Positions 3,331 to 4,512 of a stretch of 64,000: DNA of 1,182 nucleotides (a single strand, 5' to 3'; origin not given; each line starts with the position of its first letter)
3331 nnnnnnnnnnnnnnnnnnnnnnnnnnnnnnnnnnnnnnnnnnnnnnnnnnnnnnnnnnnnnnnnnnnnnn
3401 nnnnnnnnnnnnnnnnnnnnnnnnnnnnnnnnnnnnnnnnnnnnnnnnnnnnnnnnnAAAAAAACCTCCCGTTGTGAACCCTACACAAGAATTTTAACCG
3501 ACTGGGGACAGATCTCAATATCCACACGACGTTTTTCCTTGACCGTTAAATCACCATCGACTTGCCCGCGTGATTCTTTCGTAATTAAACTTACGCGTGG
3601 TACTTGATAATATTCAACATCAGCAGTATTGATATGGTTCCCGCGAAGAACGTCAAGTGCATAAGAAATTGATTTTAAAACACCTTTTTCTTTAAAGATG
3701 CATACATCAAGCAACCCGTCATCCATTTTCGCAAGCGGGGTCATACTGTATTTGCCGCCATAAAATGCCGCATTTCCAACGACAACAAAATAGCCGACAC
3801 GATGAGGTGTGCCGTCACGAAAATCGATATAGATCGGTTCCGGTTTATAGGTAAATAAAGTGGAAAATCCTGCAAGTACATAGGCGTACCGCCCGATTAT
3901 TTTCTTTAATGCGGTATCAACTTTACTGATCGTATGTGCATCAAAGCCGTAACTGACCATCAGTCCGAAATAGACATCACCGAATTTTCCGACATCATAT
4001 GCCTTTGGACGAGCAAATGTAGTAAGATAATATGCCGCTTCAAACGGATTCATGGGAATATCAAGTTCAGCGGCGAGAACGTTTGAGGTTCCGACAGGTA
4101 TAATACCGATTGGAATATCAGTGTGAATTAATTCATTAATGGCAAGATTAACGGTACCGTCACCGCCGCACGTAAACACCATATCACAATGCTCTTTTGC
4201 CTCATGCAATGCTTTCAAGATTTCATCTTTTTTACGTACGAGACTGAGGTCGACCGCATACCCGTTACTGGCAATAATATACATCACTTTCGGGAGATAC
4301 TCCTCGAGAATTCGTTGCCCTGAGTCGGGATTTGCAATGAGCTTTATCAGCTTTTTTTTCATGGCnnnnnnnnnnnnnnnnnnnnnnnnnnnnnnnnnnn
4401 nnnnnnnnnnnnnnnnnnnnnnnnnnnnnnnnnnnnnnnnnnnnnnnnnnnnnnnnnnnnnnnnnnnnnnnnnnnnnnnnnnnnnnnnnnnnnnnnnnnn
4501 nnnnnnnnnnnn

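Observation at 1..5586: Operon coupling an SPT-like alpha-oxoamine synthase, a DAGK-family lipid kinase, a sugar-phosphate nucleotidyltransferase and MetK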

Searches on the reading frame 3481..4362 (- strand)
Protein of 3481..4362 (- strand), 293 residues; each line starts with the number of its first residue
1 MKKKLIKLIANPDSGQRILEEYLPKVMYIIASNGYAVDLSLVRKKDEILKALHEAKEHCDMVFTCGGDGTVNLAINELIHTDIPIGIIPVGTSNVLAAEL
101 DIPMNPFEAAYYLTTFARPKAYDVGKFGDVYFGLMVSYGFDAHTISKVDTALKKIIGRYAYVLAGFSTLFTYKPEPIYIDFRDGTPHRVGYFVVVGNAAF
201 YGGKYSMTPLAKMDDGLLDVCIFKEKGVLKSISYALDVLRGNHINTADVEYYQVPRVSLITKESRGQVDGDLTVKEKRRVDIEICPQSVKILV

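Call 6: search_protein_families(library=pfam, proteins=[window:3481-4362:-])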
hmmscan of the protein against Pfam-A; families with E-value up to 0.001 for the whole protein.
window:3481-4362:- (293 aa): 3 families
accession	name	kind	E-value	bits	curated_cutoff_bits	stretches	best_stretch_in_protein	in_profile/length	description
PF00781.29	DAGK_cat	-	7.9e-25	87.3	23.6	1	7-126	3-124/125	Diacylglycerol kinase catalytic domain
PF19279.4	YegS_C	-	2.4e-21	76.6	27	1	135-292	2-157/158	YegS C-terminal NAD kinase beta sandwich-like domain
PF01513.26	NAD_kinase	-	6.4e-06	26.9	25.5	1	43-97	57-111/130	ATP-NAD kinase N-terminal domain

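Call 7: search_protein_families(library=ncbifam, proteins=[window:3481-4362:-])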
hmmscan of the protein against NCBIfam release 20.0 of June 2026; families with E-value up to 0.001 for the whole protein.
window:3481-4362:- (293 aa): 14 families
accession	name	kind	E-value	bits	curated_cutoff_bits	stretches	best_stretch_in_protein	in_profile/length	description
NF009604.0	PRK13057.1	equivalog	1.1e-43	149.3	274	1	17-293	20-294/302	lipid kinase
NF009605.0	PRK13059.1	equivalog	4.9e-38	130.8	313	1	6-292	4-290/295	putative lipid kinase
TIGR00147.1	TIGR00147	subfamily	2.1e-37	128.7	118.65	1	6-292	4-293/296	YegS/Rv2252/BmrU family lipid kinase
NF009874.0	PRK13337.1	equivalog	2.2e-35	122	385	1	3-270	2-272/305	diacylglycerol kinase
NF002033.0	PRK00861.1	subfamily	4e-33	114.4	293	1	2-292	10-303/328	putative lipid kinase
NF009603.0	PRK13055.1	subfamily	2.4e-30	105.6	342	1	4-264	3-269/335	diacylglycerol kinase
NF009602.0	PRK13054.1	equivalog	7.3e-30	104.1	284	1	28-291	25-290/301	lipid kinase YegS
NF008882.0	PRK11914.1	equivalog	1.1e-27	97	302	1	56-292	62-301/306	diacylglycerol kinase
NF040993.1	MamU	equivalog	8.7e-26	91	400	1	25-292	25-293/296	lipid kinase MamU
NF009025.0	PRK12361.1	equivalog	6.4e-25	87.4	505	1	3-293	241-539/546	hypothetical protein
TIGR03702.1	lip_kinase_YegS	equivalog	1.4e-20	73.6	387.45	1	33-234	26-232/295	lipid kinase YegS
NF002731.0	PRK02645.1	equivalog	0.00014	21.3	312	1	44-92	43-91/305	NAD(+) kinase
NF002521.0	PRK01911.1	equivalog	0.00024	20.6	309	1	43-96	49-102/292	NAD kinase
NF002984.0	PRK03708.1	equivalog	0.00093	18.7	326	0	55-109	54-105/277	NAD(+) kinase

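Call 19: search_solved_structures(query=window:3481-4362:-)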
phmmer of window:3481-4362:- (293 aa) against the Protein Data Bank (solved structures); distinct sequences matched with E-value up to 0.001: 8.
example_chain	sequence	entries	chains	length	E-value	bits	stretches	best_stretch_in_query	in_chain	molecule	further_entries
4wer_A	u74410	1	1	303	2.3e-26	95.9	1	8-271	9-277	Diacylglycerol kinase catalytic domain protein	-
4wrr_A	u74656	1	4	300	1.5e-22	83.4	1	5-271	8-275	putative diacylglycerol kinase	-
3s40_A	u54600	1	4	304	1.6e-22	83.3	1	5-271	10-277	diacylglycerol kinase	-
3t5p_A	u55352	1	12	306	1.6e-22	83.3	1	5-271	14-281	BmrU protein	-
2qv7_A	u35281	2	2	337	2.9e-21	79.2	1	2-261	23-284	Diacylglycerol Kinase DgkB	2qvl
2jgr_A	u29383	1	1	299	3.2e-14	56.1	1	25-233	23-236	YEGS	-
2bon_A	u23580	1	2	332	4.4e-14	55.6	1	25-233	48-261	LIPID KINASE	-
2p1r_A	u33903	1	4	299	4.2e-12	49.1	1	24-233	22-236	Lipid kinase yegS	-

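Call 38: find_related_loci(query=A2, collection=metagenome_contigs, flank=10000)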
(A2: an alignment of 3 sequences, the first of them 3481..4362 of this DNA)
Query A2 (293 aa) in metagenome_contigs; peptide patterns used: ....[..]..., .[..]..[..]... (x = any residue, [..] = any of these).
140 stretches matched a pattern; 6 encode a relative of the query (tblastn E <= 1e-3); 6 distinct loci.
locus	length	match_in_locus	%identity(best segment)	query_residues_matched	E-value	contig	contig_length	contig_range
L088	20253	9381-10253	75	3-293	4e-147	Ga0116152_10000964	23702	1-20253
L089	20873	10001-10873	76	3-293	1e-146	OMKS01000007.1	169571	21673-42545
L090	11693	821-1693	74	3-293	7e-146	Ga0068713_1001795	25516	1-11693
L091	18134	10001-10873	74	3-293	2e-145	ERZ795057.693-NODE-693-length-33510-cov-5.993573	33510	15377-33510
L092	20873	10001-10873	63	1-292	3e-128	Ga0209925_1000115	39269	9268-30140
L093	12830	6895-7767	63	1-292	6e-128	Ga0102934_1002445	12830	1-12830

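Call 43: find_homologous_proteins(query=window:3481-4362:-)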
Query window:3481-4362:- (293 aa): 3685 proteins with E <= 0.001 among 6330 candidates; the best 120 are listed.
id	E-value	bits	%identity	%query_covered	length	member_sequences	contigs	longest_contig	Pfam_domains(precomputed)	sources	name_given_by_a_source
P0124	4.8e-183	625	95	100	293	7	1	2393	PF00781.30,PF19279.5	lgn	-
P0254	2.8e-140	485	74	99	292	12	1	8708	PF00781.30,PF19279.5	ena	-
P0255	4.2e-140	484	76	99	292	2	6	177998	PF00781.30,PF19279.5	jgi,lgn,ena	jgi:YegS/Rv2252/BmrU family lipid kinase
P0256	1.5e-139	482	72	100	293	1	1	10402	PF00781.30,PF19279.5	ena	-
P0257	6.2e-138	477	71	99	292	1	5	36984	PF00781.30,PF19279.5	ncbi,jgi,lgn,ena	-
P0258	6.0e-137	474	73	99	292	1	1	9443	PF00781.30,PF19279.5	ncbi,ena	-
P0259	5.8e-125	434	67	100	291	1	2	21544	PF00781.30,PF19279.5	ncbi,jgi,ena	-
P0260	2.4e-124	432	68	98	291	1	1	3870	PF00781.30,PF19279.5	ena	-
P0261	1.7e-123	430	65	100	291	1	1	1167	PF00781.30,PF19279.5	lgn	-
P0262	4.2e-123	428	66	100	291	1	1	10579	PF00781.30,PF19279.5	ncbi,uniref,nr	ncbi:MAG: diacylglycerol kinase family lipid kinase [Candidatus Mcinerneyibacterium aminivorans]|uni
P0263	1.0e-121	424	64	99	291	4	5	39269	PF00781.30,PF19279.5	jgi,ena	-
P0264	2.2e-54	203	38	97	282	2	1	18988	PF00781.30,PF19279.5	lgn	-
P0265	1.7e-52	197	39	93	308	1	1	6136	PF00781.30,PF19279.5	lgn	-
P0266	8.6e-50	188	41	80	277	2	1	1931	PF00781.30,PF19279.5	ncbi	-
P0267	2.9e-48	183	37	98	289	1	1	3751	PF00781.30,PF19279.5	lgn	-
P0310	5.5e-43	165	36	100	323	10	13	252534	PF00781.30,PF19279.5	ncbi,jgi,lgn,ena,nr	ncbi:hypothetical protein DRQ15_09770 [candidate division KSB1 bacterium]|nr:MAG: hypothetical prote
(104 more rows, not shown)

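Call 44: find_encoding_contigs(protein=P0264, flank=8000, max_places=1)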
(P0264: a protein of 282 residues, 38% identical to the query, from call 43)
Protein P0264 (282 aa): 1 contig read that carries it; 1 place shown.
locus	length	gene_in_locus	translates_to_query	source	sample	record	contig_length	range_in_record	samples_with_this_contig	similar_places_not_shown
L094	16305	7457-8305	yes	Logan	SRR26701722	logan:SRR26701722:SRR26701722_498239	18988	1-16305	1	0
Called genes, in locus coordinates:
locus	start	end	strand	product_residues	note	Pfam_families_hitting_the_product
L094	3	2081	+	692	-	?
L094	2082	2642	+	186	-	PF07879:PHB_acc_N, PF05597:Phasin (faint)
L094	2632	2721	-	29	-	-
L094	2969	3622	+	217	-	-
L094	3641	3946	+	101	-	PF05597:Phasin (weak)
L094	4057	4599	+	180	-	PF04286:DUF445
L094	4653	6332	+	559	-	PF02310:B12-binding, PF04055:Radical_SAM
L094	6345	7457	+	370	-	PF13439:Glyco_transf_4, PF13477:Glyco_trans_4_2 (weak), PF13579:Glyco_trans_4_4, PF00534:Glycos_transf_1, PF13692:Glyco_trans_1_4, PF13524:Glyco_trans_1_2 (weak)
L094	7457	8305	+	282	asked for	PF00781:DAGK_cat, PF19279:YegS_C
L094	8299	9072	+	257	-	PF02405:MlaE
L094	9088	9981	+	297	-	PF02470:MlaD, PF28544:Helical_needle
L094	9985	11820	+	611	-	PF00324:AA_permease, PF03845:Spore_permease (weak), PF13520:AA_permease_2, PF00359:PTS_EIIA_2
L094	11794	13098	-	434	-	PF00884:Sulfatase, PF01663:Phosphodiest (weak), PF16347:SGSH_C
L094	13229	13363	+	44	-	-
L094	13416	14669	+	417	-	PF02812:ELFV_dehydrog_N, PF00208:ELFV_dehydrog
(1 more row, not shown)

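Call 45: find_encoding_contigs(protein=P0310, flank=8000, max_places=1)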
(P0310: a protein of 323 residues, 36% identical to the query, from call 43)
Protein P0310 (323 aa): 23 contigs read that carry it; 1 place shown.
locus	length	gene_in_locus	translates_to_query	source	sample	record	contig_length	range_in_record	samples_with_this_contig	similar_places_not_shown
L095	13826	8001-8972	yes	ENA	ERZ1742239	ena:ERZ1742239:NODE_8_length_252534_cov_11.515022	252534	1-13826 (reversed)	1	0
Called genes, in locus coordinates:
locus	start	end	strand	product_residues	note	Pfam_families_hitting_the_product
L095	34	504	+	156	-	PF04434:SWIM (weak)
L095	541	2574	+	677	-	PF01464:SLT, PF01476:LysM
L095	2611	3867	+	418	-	PF07075:NamZ_N, PF20732:NamZ_C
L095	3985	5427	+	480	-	PF04932:Wzy_C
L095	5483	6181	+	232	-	-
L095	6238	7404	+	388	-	PF00083:Sugar_tr (weak), PF07690:MFS_1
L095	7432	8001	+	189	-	PF01944:SpoIIM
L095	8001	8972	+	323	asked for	PF00781:DAGK_cat, PF19279:YegS_C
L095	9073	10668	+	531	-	PF13600:DUF4140, PF13598:DUF4139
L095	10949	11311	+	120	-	PF00293:NUDIX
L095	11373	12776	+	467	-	PF00890:FAD_binding_2, PF01134:GIDA (weak), PF01262:AlaDh_PNT_C (faint), PF07992:Pyr_redox_2, PF12831:FAD_oxidored, PF13738:Pyr_redox_3, PF00070:Pyr_redox, PF02852:Pyr_redox_dim, +4 more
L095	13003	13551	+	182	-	-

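Call 48: search_protein_families(library=ncbifam, proteins=[L084:14263-16425:+], max_evalue=0.01)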
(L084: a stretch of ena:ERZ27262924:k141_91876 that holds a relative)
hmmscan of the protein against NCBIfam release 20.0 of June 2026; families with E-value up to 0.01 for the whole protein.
L084:14263-16425:+ (720 aa): 3 families
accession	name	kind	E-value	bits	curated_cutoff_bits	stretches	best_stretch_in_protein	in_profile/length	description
TIGR02917.1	PEP_TPR_lipo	equivalog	6.3e-06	24.3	312.2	1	23-124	265-360/899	XrtA/PEP-CTERM system TPR-repeat protein PrsT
TIGR02795.1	tol_pal_ybgF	equivalog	0.00017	22.1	90.1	1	25-122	8-105/119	tol-pal system protein YbgF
TIGR03302.1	OM_YfiO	subfamily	0.0012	18.4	81.4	1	29-102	80-161/239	outer membrane protein assembly factor BamD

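Call 49: search_protein_families(library=pfam, proteins=[L084:14263-16425:+], max_evalue=0.01)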
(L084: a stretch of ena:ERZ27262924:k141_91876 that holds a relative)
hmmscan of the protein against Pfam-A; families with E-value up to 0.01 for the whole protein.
L084:14263-16425:+ (720 aa): 8 families
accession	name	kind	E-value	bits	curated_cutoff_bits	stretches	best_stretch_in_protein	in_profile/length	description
PF13174.12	TPR_6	-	1e-06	29.4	26.3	0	57-89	1-33/33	Tetratricopeptide repeat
PF14559.12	TPR_19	-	0.00017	22.3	25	1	67-125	2-57/68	Tetratricopeptide repeat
PF13525.12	YfiO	-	0.00028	21.2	25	1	57-189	6-142/203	Outer membrane lipoprotein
PF12895.13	ANAPC3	-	0.00051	20.7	27.2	0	69-139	2-69/82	Anaphase-promoting complex, cyclosome, subunit 3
PF13428.12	TPR_14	-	0.0018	19.2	23.5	0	95-127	3-35/44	Tetratricopeptide repeat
PF13432.12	TPR_16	-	0.0018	19.1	32.7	0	646-701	7-62/65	Tetratricopeptide repeat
PF13181.12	TPR_8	-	0.0028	18.1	25.7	0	671-701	3-32/34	Tetratricopeptide repeat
PF07719.23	TPR_2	-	0.0067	16.9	27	0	63-88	8-33/34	Tetratricopeptide repeat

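Call 89: predict_structure(alignment_id=A3)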
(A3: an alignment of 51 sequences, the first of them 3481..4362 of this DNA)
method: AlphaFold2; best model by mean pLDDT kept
length: 293 residues; sequences in the alignment: 51
mean_pLDDT: 92.6   pTM: 0.89
mean pLDDT of the five models: 92.6, 91.3, 90.8, 90.7, 88.9
residues with pLDDT >= 90: 210; 70-90: 81; 50-70: 2; < 50: 0
segments of 3 or more residues with pLDDT < 50: none
pLDDT, mean of each block of 10 residues (from residue 1): 92 89 98 98 97 97 96 97 98 92 98 98 96 95 87 81 85 93 96 95 84 97 92 81 85 97 88 84 98 98
secondary structure, 60 per line:
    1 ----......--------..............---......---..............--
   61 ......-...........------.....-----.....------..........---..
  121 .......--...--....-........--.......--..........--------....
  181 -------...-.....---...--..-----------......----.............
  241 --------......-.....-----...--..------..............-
elements in order: E5-10 H19-32 E36-41 H45-58 E61-66 H68-78 E85-89 H95-99 H106-115 E119-127 E130-132 E135-138 H140-147 H150-156 H159-168 E177-180 E188-190 E192-196 E200-202 E218-223 H228-240 E249-254 E256-260 E266-268 E279-292

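Call 91: fold_search(model_id=the predicted structure, library=pdb)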
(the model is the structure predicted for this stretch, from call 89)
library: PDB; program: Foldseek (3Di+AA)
matches with E <= 10: 1730; with E <= 0.001: 58
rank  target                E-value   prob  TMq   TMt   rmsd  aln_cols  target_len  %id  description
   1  3t5p_B                2.6e-25  1.00  0.83  0.82   3.5       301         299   24  Crystal structure of a putative diacylglycerol kinase from Bacillus anthracis str. Sterne (released 2011-09-07)
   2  3t5p_L                4.0e-25  1.00  0.84  0.82   3.4       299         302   25  Crystal structure of a putative diacylglycerol kinase from Bacillus anthracis str. Sterne (released 2011-09-07)
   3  3t5p_E                4.0e-25  1.00  0.80  0.80   3.8       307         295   25  Crystal structure of a putative diacylglycerol kinase from Bacillus anthracis str. Sterne (released 2011-09-07)
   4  3t5p_A                4.5e-25  1.00  0.80  0.82   3.7       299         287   24  Crystal structure of a putative diacylglycerol kinase from Bacillus anthracis str. Sterne (released 2011-09-07)
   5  3t5p_C                7.5e-25  1.00  0.81  0.82   3.3       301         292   24  Crystal structure of a putative diacylglycerol kinase from Bacillus anthracis str. Sterne (released 2011-09-07)
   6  4wer                  7.5e-25  1.00  0.80  0.83   4.0       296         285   27  Crystal structure of diacylglycerol kinase catalytic domain protein from Enterococcus faecalis V583 (released 2014-09-24)
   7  3t5p_K                1.2e-24  1.00  0.82  0.83   3.3       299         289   25  Crystal structure of a putative diacylglycerol kinase from Bacillus anthracis str. Sterne (released 2011-09-07)
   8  3t5p_D                1.4e-24  1.00  0.81  0.81   3.6       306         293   24  Crystal structure of a putative diacylglycerol kinase from Bacillus anthracis str. Sterne (released 2011-09-07)
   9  3s40_C                6.6e-24  1.00  0.81  0.83   3.5       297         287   26  The crystal structure of a diacylglycerol kinases from Bacillus anthracis str. Sterne (released 2011-06-01)
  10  4wrr_A                8.0e-24  1.00  0.82  0.82   3.3       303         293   25  A putative diacylglycerol kinase from Bacillus anthracis str. Sterne (released 2014-11-05)
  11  3s40_A                8.5e-24  1.00  0.78  0.83   3.2       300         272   23  The crystal structure of a diacylglycerol kinases from Bacillus anthracis str. Sterne (released 2011-06-01)
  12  2qvl                  9.6e-24  1.00  0.78  0.81   3.7       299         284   21  Crystal Structure of Diacylglycerol Kinase (released 2008-06-17)
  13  3t5p_G                1.2e-23  1.00  0.83  0.83   3.3       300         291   25  Crystal structure of a putative diacylglycerol kinase from Bacillus anthracis str. Sterne (released 2011-09-07)
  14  3t5p_H                1.3e-23  1.00  0.78  0.83   3.7       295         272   25  Crystal structure of a putative diacylglycerol kinase from Bacillus anthracis str. Sterne (released 2011-09-07)
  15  3t5p_F                3.5e-23  1.00  0.78  0.83   3.5       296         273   24  Crystal structure of a putative diacylglycerol kinase from Bacillus anthracis str. Sterne (released 2011-09-07)
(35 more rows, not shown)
